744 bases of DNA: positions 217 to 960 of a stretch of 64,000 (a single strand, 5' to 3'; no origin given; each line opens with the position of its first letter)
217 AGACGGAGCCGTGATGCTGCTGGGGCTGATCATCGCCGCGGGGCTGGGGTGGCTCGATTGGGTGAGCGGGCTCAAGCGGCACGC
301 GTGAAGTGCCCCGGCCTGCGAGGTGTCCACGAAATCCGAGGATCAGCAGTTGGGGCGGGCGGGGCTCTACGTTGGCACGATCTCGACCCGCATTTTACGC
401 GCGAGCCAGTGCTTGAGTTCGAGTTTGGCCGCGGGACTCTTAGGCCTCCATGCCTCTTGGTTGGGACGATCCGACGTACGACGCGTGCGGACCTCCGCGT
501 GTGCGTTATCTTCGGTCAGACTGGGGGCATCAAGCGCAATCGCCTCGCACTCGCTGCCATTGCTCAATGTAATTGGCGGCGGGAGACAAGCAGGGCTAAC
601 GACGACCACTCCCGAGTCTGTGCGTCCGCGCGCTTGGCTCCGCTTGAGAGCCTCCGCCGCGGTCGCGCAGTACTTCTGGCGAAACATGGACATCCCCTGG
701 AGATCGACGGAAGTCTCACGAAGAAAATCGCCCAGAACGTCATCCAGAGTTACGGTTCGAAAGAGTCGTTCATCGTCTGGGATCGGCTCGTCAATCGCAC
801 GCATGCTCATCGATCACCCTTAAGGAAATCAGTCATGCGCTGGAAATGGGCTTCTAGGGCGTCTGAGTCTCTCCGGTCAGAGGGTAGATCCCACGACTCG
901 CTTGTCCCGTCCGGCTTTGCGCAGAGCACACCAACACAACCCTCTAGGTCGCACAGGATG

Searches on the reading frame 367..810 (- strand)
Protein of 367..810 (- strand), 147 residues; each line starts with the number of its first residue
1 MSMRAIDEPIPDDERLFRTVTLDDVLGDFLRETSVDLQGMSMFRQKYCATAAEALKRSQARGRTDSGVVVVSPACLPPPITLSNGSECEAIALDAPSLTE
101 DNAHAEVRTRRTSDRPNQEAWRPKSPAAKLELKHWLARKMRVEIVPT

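Call 4: search_protein_families(library=pfam, proteins=[window:367-810:-], max_evalue=1)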
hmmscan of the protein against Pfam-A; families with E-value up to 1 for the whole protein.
window:367-810:- (147 aa): 0 families

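Call 5: search_protein_families(library=padloc, proteins=[window:367-810:-], max_evalue=1)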
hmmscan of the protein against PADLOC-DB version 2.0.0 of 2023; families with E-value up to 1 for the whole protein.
window:367-810:- (147 aa): 0 families

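Call 6: search_protein_families(library=ncbifam, proteins=[window:367-810:-], max_evalue=1)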
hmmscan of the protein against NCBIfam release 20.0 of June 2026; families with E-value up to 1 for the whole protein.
window:367-810:- (147 aa): 0 families

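Call 8: search_protein_families(library=phrogs, proteins=[window:367-810:-], max_evalue=1)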
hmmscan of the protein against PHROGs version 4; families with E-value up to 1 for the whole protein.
window:367-810:- (147 aa): 0 families

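Call 10: search_solved_structures(query=window:367-810:-, max_evalue=10)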
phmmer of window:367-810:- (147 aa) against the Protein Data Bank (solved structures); distinct sequences matched with E-value up to 10: 0.

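Call 13: find_homologous_proteins(query=window:367-810:-, max_evalue=0.001)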
Query window:367-810:- (147 aa): 1 proteins with E <= 0.001 among 45 candidates.
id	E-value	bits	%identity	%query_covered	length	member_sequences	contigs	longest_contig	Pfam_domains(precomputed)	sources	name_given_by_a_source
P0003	2.1e-91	321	100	100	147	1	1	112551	-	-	-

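Call 56: find_related_loci(query=A3, collection=metagenome_contigs, flank=8000)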
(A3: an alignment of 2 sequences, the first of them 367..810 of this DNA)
Query A3 (147 aa) in metagenome_contigs; peptide patterns used: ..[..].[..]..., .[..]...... (x = any residue, [..] = any of these).
133 stretches matched a pattern; 1 encode a relative of the query (tblastn E <= 1e-3); 1 distinct loci.
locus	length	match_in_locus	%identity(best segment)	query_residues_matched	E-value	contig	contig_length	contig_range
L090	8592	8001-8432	61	1-144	7e-54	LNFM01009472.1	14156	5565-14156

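Call 57: find_related_loci(query=A3, collection=viral_contigs, flank=8000)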
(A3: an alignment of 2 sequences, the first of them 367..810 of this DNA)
Query A3 (147 aa) in viral_contigs; peptide patterns used: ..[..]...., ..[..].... (x = any residue, [..] = any of these).
310 stretches matched a pattern, but none encodes a relative of the query by tblastn (E <= 1e-3).

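Call 64: predict_structure(protein=window:367-810:-)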
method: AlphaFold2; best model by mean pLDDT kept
length: 147 residues; sequences in the alignment: 1
mean_pLDDT: 36.9   pTM: 0.27
mean pLDDT of the five models: 36.9, 35.3, 35.0, 34.7, 33.5
residues with pLDDT >= 90: 0; 70-90: 0; 50-70: 2; < 50: 145
segments of 3 or more residues with pLDDT < 50: 1-27, 29-50, 52-147
pLDDT, mean of each block of 10 residues (from residue 1): 38 35 46 43 47 46 38 37 29 31 27 31 34 40 28
secondary structure, 60 per line:
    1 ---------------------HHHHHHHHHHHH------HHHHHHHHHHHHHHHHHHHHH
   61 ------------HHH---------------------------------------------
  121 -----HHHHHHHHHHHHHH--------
elements in order: H22-33 H40-60 H126-139

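Call 92: search_dna_similar(query=window:367-810:-, collection=plasmids, mode=protein, max_evalue=1, max_rows=15)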
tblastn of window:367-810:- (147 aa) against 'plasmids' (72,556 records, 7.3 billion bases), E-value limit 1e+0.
No match.

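Call 93: search_dna_similar(query=window:367-810:-, collection=phages, mode=protein, max_evalue=1, max_rows=15)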
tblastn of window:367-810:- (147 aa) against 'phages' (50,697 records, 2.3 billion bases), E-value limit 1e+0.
No match.

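Call 98: search_solved_structures(query=A3, max_evalue=10, show_alignments=2)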
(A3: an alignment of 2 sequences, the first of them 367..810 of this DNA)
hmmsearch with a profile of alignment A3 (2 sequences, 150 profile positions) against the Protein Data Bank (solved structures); distinct sequences matched with E-value up to 10: 1.
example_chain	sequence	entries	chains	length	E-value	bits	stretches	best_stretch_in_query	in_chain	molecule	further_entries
3lxx_A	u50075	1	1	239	0.58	13.3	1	25-69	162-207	GTPase IMAP family member 4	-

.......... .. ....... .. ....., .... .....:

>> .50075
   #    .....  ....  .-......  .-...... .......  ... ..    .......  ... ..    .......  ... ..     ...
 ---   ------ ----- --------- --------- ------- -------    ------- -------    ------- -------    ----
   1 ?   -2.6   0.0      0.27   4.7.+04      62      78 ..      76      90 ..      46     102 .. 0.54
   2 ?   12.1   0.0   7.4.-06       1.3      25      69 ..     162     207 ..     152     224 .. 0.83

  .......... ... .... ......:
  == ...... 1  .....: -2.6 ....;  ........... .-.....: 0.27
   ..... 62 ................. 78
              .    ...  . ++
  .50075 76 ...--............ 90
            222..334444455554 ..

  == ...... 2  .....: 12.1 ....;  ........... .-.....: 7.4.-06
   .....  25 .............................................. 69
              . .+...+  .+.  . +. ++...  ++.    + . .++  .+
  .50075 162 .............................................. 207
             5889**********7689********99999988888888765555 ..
